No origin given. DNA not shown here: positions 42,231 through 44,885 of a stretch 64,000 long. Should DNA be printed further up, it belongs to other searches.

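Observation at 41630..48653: Carbohydrate-utilisation cluster with an unusual deaminase-deacetylase fusion: CBM9-like secreted protein, NagB::PIG-L fusion, AraA-family isomerase, FGGY kinase, convergent MFS transporter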

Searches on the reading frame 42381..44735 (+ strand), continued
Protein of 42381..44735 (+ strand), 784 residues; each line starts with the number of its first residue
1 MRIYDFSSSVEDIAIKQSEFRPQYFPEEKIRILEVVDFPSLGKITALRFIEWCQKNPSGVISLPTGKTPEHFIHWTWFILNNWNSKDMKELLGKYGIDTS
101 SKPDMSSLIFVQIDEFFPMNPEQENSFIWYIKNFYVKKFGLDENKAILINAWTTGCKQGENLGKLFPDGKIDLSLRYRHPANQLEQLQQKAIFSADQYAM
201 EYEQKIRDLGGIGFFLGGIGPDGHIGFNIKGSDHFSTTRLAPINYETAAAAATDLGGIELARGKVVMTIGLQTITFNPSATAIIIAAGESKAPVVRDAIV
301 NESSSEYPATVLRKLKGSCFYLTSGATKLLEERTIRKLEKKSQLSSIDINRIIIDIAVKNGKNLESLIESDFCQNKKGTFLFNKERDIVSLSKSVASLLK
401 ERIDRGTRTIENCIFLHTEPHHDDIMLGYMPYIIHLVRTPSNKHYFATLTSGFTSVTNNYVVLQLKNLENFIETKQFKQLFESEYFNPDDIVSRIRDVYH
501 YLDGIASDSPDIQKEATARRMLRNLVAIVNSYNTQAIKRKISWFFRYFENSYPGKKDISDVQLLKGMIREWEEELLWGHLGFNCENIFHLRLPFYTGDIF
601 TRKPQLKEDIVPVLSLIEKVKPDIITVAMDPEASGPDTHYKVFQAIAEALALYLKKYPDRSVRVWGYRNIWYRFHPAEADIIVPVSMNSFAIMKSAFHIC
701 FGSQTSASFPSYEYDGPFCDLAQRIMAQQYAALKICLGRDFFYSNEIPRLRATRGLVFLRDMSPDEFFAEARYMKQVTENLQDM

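Call 51: search_protein_families(library=pfam, proteins=[L038:3268-4509:+, L058:683-2077:+, L058:2166-4604:+, L047:15494-16712:+, L044:10754-11680:+, L044:11921-13282:+, L044:13279-14601:+, L057:13402-15387:+, L057:1427-2557:+, L057:2569-4011:+], max_evalue=0.0001)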
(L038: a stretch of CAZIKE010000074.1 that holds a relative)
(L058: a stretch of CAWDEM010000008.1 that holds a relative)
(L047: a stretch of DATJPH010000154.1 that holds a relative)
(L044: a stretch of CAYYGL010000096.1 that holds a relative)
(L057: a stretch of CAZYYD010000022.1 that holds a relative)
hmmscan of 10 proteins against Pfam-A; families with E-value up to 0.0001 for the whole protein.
L038:3268-4509:+ (413 aa): 1 family
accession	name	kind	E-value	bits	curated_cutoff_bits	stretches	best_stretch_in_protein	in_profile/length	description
PF01833.30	TIG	-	2.7e-11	43.7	20.9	1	47-128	1-82/84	IPT/TIG domain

L058:683-2077:+ (464 aa): 1 family
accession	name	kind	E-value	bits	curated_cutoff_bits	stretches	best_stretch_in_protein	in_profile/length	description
PF18962.6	Por_Secre_tail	-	5.5e-11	43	27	1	386-460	2-73/75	Secretion system C-terminal sorting domain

L058:2166-4604:+ (812 aa): 2 families
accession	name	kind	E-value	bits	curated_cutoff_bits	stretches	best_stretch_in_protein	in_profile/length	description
PF02638.21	GHL10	-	3.5e-59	200.9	27.9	1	55-344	1-285/311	Glycosyl hydrolase-like 10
PF18962.6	Por_Secre_tail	-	7.1e-08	33.1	27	1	734-807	2-72/75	Secretion system C-terminal sorting domain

L047:15494-16712:+ (406 aa): 1 family
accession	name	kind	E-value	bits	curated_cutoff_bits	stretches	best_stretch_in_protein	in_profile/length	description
PF08486.15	SpoIID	-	7.2e-22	78.3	23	1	104-220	3-96/97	Stage II sporulation protein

L044:10754-11680:+ (308 aa): 5 families
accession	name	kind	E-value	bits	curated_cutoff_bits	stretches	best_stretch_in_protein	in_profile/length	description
PF22645.1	GKRP_SIS_N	-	1.5e-18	67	27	1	59-162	2-109/113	Glucokinase regulatory protein N-terminal SIS domain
PF22198.1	GKRP_SIS_2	-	6.9e-09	36.2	27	1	59-116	7-64/191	Glucokinase regulatory protein, second SIS domain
PF01380.27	SIS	-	2.2e-06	28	25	1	141-220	52-129/131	SIS domain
PF13580.11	SIS_2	-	2.5e-06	28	27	1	50-176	12-137/138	SIS domain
PF14555.12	UBA_4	-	6.7e-06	26.2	21.8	0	254-285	8-39/43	UBA-like domain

L044:11921-13282:+ (453 aa): 1 family
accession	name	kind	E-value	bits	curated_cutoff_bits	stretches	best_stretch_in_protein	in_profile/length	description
PF01235.23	Na_Ala_symp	-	5.4e-124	414.9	24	1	58-452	8-384/392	Sodium:alanine symporter family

L044:13279-14601:+ (440 aa): 2 families
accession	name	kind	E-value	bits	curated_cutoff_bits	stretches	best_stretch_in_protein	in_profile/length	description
PF01168.26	Ala_racemase_N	-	7.8e-59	199.5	24.1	1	67-286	1-218/220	Alanine racemase, N-terminal domain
PF00842.27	Ala_racemase_C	-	8.2e-46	155.2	25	1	311-437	1-126/127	Alanine racemase, C-terminal domain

L057:13402-15387:+ (661 aa): 3 families
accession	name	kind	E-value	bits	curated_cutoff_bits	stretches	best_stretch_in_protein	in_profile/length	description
PF16314.11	DUF4954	-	1.1e-187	624.5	26.2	1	3-433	1-432/433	Domain of unknown function (DUF4954)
PF20683.2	DUF6819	-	3.1e-41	141.4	23.5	1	489-654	3-168/171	Domain of unknown function (DUF6819)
PF25084.1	LbH_EIF2B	-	2.9e-07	30.9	54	0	174-259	21-103/105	EIF2B subunit epsilon LbH domain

L057:1427-2557:+ (376 aa): 0 families

L057:2569-4011:+ (480 aa): 3 families
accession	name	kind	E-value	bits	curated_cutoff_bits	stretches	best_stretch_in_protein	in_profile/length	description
PF19763.6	DUF6250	-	9.6e-67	224.4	26.9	1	311-470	1-165/165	Domain of unknown function (DUF6250)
PF13385.13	Laminin_G_3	-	1.1e-19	71.5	27.6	1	107-260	5-149/151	Concanavalin A-like lectin/glucanases superfamily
PF06439.18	3keto-disac_hyd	-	1.4e-06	28.9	26.8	0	303-465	27-179/187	3-keto-disaccharide hydrolase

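Call 53: find_encoding_contigs(protein=P0031, flank=8000, max_places=1)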
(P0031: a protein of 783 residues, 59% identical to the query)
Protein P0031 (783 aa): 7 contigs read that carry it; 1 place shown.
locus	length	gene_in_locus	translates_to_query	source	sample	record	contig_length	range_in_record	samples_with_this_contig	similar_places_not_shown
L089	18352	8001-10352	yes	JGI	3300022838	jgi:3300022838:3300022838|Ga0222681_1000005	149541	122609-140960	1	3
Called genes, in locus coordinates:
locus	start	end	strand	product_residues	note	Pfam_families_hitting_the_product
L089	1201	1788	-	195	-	PF04026:SpoVG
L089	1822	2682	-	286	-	PF00288:GHMP_kinases_N, PF08544:GHMP_kinases_C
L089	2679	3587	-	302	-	PF01070:FMN_dh (faint), PF01180:DHO_dh, PF01207:Dus (faint), PF03060:NMO (weak)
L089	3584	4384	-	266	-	PF00175:NAD_binding_1, PF10418:DHODB_Fe-S_bind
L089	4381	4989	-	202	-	-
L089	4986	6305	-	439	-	PF07690:MFS_1, PF12832:MFS_1_like, PF03209:PUCC (weak), PF07690:MFS_1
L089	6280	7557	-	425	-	PF01979:Amidohydro_1, PF12890:DHOase, PF07969:Amidohydro_3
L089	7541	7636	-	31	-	-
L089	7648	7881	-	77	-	PF00550:PP-binding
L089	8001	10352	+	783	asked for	-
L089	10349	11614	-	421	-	PF13562:NTP_transf_4, PF00132:Hexapep (faint)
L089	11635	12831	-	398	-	PF00871:Acetate_kinase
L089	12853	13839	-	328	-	PF01515:PTA_PTB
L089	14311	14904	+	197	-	PF01184:Gpr1_Fun34_YaaH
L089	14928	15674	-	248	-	PF01182:Glucosamine_iso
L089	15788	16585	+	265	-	PF00069:Pkinase, PF03109:ABC1 (faint), PF07714:PK_Tyr_Ser-Thr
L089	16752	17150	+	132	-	PF00392:GntR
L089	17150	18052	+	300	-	PF13175:AAA_15 (faint), PF00005:ABC_tran, PF13304:AAA_21 (faint)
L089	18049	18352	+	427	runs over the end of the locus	-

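Call 54: find_encoding_contigs(protein=P0050, flank=8000, max_places=1)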
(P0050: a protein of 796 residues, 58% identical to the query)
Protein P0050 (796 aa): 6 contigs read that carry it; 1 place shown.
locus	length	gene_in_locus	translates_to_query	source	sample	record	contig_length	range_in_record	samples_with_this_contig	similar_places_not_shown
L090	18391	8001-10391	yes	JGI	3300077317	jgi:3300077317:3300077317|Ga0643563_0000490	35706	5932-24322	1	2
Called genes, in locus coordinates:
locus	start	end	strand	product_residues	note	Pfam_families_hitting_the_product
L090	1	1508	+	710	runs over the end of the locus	-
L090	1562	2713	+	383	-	-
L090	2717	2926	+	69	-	PF11146:DUF2905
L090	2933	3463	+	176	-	PF00293:NUDIX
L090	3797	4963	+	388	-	PF05525:Branch_AA_trans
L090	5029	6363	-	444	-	PF01554:MatE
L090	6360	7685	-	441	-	PF01554:MatE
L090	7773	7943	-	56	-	-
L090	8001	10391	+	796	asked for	-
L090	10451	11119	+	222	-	-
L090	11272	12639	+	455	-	-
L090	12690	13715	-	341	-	PF04371:PAD_porph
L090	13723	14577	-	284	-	PF00795:CN_hydrolase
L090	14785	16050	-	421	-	PF00438:S-AdoMet_synt_N, PF02772:S-AdoMet_synt_M, PF02773:S-AdoMet_synt_C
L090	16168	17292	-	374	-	-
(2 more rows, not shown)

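Call 65: search_protein_families(library=pfam, proteins=[L011:6645-7331:+, L011:11129-12103:+, L011:12100-14862:+, L011:15093-16301:+, L011:16335-17801:+, L011:17818-18525:+, L011:18540-19103:+, L011:19127-19945:+, L012:5106-6353:+, L012:7453-9153:-], max_evalue=0.0001)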
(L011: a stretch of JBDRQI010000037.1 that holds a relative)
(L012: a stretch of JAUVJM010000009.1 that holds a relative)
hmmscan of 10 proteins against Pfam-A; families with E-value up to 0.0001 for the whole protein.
L011:6645-7331:+ (228 aa): 4 families
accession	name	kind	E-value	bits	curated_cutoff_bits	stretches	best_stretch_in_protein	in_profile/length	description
PF00515.34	TPR_1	-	4.3e-08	33.1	27.8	1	114-144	3-33/34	Tetratricopeptide repeat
PF07719.23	TPR_2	-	1.6e-07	31.3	27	1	114-145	3-34/34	Tetratricopeptide repeat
PF13181.12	TPR_8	-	7.8e-06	26.1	25.7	1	114-144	3-33/34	Tetratricopeptide repeat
PF13428.12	TPR_14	-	1.8e-05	25.4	23.5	1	114-150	3-39/44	Tetratricopeptide repeat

L011:11129-12103:+ (324 aa): 2 families
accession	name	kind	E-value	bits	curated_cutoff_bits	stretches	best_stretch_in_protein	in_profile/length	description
PF06574.18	FAD_syn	-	9.4e-39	133.2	27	1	13-163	6-158/158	FAD synthetase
PF01687.23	Flavokinase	-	1.1e-27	97.1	19.6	1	180-304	1-120/124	Riboflavin kinase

L011:12100-14862:+ (920 aa): 3 families
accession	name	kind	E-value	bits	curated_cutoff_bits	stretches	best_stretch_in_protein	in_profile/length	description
PF02896.24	PEP-utilizers_C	-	9.2e-76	255.2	22.8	1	563-914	7-291/293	PEP-utilising enzyme, PEP-binding domain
PF01326.24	PPDK_N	-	8.8e-55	186.7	27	3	74-321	75-220/328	Pyruvate phosphate dikinase, AMP/ATP-binding domain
PF00391.29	PEP-utilizers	-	1e-21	76.7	23.1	1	464-545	3-72/72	PEP-utilising enzyme, mobile domain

L011:15093-16301:+ (402 aa): 3 families
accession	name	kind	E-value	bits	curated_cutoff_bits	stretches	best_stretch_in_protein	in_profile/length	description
PF00480.26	ROK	-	1.1e-58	199.6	22.9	1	89-395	8-293/294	ROK family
PF13412.12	HTH_24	-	3.6e-07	30.1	21.9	1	15-57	6-48/48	Winged helix-turn-helix DNA-binding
PF01047.28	MarR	-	3.3e-06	27.3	24.6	1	16-57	7-48/59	MarR family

L011:16335-17801:+ (488 aa): 1 family
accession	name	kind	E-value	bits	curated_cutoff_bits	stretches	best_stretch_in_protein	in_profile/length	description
PF06253.16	MTTB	-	3.6e-22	78.5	25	1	111-485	121-499/500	Trimethylamine methyltransferase (MTTB)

L011:17818-18525:+ (235 aa): 1 family
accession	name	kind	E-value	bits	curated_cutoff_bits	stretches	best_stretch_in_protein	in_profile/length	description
PF06452.16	CBM9_1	-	1.3e-09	38.7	23.4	1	28-178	1-133/185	Carbohydrate family 9 binding domain-like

L011:18540-19103:+ (187 aa): 2 families
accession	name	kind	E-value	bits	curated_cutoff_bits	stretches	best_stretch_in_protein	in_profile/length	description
PF03358.20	FMN_red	-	1.8e-26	93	24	1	1-159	1-142/152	NADPH-dependent FMN reductase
PF02525.22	Flavodoxin_2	-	2.3e-16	60.5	27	1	1-186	1-197/198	Flavodoxin-like fold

L011:19127-19945:+ (273 aa): 1 family
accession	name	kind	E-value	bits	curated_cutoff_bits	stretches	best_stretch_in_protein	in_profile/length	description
PF01408.29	GFO_IDH_MocA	-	1.8e-14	54.9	24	1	57-153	24-117/120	Oxidoreductase family, NAD-binding Rossmann fold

L012:5106-6353:+ (415 aa): 4 families
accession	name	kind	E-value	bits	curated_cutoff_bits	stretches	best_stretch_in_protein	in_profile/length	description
PF02518.31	HATPase_c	-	4.1e-28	98.5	26.4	1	304-412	2-110/111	Histidine kinase-, DNA gyrase B-, and HSP90-like ATPase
PF00512.31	HisKA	-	5.4e-15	55.6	26.9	1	190-257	2-66/66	His Kinase A (phospho-acceptor) domain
PF13185.12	GAF_2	-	8.6e-06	26.4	28.6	0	37-171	3-132/136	GAF domain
PF01590.32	GAF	-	5.7e-05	24.1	22.4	0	39-170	3-129/133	GAF domain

L012:7453-9153:- (566 aa): 2 families
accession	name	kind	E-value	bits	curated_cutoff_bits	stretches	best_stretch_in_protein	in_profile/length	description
PF02782.22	FGGY_C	-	1.3e-43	149.6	27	1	296-489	3-197/198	FGGY family of carbohydrate kinases, C-terminal domain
PF00370.27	FGGY_N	-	4.2e-15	56.5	28.8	1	7-286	2-245/245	FGGY family of carbohydrate kinases, N-terminal domain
